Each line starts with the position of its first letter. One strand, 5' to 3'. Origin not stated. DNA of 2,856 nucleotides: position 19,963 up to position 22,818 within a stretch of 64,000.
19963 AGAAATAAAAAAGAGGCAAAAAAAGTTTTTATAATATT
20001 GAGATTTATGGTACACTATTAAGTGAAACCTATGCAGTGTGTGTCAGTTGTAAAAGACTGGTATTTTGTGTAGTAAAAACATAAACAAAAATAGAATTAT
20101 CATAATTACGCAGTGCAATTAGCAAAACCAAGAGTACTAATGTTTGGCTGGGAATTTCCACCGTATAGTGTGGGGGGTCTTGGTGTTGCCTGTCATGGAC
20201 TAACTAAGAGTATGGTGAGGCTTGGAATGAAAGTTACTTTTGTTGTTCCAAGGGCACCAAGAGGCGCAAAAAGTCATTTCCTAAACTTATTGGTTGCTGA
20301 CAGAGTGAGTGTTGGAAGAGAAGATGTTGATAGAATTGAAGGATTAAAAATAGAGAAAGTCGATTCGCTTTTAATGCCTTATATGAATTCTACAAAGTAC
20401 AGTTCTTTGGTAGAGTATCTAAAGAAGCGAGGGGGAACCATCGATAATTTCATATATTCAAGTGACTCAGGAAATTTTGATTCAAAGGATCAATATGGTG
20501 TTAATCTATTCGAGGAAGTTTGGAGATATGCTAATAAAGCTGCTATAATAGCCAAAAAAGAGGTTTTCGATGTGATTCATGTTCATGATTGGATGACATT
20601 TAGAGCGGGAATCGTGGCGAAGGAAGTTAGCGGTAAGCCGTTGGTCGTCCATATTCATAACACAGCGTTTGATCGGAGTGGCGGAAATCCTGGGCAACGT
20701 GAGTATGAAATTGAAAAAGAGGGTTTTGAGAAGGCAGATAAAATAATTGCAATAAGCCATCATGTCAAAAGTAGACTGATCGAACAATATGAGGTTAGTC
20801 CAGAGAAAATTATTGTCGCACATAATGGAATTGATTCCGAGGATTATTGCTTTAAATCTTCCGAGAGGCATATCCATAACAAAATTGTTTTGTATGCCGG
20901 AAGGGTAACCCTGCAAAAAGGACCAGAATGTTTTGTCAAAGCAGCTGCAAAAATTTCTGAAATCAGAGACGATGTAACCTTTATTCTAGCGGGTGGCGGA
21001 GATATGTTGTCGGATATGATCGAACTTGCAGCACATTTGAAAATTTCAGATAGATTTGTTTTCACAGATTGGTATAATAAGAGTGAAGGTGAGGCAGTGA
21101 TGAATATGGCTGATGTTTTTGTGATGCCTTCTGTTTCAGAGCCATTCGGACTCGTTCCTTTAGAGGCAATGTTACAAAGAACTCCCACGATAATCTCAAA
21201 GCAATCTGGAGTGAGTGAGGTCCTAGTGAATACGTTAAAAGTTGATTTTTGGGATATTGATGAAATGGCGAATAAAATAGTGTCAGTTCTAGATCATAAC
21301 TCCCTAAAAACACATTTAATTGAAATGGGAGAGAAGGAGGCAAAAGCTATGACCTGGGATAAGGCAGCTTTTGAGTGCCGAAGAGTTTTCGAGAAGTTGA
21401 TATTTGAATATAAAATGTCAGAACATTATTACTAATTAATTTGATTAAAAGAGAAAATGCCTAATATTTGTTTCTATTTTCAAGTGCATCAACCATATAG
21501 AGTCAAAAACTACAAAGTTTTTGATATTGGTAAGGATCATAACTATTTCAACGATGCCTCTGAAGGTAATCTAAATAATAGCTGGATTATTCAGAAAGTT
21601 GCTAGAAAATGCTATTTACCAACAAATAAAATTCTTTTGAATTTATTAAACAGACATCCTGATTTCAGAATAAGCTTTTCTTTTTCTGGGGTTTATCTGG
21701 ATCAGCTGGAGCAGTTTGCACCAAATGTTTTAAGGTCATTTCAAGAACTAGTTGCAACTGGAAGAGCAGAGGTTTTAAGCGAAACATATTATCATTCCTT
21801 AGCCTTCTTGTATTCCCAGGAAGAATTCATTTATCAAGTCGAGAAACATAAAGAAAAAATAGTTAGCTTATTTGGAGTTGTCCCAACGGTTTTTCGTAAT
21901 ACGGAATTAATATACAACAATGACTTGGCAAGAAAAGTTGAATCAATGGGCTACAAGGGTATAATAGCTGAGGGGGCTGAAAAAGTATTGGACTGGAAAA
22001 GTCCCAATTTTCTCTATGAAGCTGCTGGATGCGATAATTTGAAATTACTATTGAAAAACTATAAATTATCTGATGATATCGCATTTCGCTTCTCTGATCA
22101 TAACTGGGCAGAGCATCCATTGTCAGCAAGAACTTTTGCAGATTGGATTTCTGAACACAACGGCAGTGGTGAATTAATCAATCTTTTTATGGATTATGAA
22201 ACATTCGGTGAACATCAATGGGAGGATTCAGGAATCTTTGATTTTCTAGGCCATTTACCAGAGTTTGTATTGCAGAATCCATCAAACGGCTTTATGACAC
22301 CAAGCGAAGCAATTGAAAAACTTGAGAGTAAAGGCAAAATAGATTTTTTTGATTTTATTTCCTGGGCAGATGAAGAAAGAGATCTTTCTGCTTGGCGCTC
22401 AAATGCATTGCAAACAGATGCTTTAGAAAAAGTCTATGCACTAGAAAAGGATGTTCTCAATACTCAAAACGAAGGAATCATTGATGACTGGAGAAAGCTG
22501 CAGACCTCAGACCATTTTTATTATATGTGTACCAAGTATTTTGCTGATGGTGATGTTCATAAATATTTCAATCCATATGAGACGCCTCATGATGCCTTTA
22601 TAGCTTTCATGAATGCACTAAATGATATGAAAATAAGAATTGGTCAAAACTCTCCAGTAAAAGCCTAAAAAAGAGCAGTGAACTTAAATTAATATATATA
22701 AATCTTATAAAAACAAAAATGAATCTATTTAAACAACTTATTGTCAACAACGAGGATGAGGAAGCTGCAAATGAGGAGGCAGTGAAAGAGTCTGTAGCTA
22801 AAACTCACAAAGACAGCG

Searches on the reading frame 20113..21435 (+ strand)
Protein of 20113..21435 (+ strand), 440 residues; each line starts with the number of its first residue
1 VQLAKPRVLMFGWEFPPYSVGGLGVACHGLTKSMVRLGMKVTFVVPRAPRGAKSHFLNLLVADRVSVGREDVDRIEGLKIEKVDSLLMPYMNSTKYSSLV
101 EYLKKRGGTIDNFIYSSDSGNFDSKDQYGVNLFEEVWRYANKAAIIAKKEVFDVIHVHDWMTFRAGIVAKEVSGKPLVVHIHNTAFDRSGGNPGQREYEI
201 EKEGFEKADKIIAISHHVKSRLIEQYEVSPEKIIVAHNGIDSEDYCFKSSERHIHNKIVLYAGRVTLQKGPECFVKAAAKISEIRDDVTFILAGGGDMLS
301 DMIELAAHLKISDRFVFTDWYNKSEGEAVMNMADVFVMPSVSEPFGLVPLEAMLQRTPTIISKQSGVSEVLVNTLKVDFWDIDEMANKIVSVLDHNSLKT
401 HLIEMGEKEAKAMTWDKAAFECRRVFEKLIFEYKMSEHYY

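Call 73: search_protein_families(library=pfam, proteins=[window:20113-21435:+], max_evalue=0.0001)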
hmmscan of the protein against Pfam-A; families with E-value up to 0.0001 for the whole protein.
window:20113-21435:+ (440 aa): 6 families
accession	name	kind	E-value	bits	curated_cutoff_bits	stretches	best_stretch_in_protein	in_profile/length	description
PF00534.26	Glycos_transf_1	-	6.8e-29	101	26.4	1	256-408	15-171/172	Glycosyl transferases group 1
PF13692.12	Glyco_trans_1_4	-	1.2e-24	87.6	27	1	257-394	2-141/142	Glycosyl transferases group 1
PF13439.12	Glyco_transf_4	-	3.4e-24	86.2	28.5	1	130-243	51-169/170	Glycosyltransferase Family 4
PF08323.17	Glyco_transf_5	-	5.7e-20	72.5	22.7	1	7-201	1-185/239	Starch synthase catalytic domain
PF20706.3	GT4-conflict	-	4.1e-18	66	26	1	153-391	83-335/385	Family 4 Glycosyltransferase in conflict systems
PF13579.12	Glyco_trans_4_4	-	1.9e-17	64.5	29.7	1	21-239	1-158/158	Glycosyl transferase 4-like domain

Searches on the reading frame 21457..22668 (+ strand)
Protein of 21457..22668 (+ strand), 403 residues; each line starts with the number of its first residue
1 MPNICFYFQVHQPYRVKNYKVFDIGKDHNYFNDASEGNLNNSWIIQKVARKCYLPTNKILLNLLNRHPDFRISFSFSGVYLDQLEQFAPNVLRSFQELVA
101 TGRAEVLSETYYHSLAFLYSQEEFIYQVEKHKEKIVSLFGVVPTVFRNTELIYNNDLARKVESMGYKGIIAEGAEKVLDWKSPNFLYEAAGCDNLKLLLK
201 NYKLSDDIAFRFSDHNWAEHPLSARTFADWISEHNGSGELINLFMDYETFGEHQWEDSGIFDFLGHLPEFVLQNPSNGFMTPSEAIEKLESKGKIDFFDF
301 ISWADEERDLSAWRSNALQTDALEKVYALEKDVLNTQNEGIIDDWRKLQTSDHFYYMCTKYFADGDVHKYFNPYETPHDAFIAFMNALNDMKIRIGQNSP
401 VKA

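Call 73: search_protein_families(library=pfam, proteins=[window:21457-22668:+], max_evalue=0.0001)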
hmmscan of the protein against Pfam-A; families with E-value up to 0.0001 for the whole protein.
window:21457-22668:+ (403 aa): 2 families
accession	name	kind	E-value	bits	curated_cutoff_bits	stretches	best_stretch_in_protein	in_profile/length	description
PF03065.20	Glyco_hydro_57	-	2.2e-72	244.3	21.2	1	6-295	2-288/291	Glycosyl hydrolase family 57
PF01522.26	Polysacc_deac_1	-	1.4e-05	25.5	23.1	1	95-168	51-123/124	Polysaccharide deacetylase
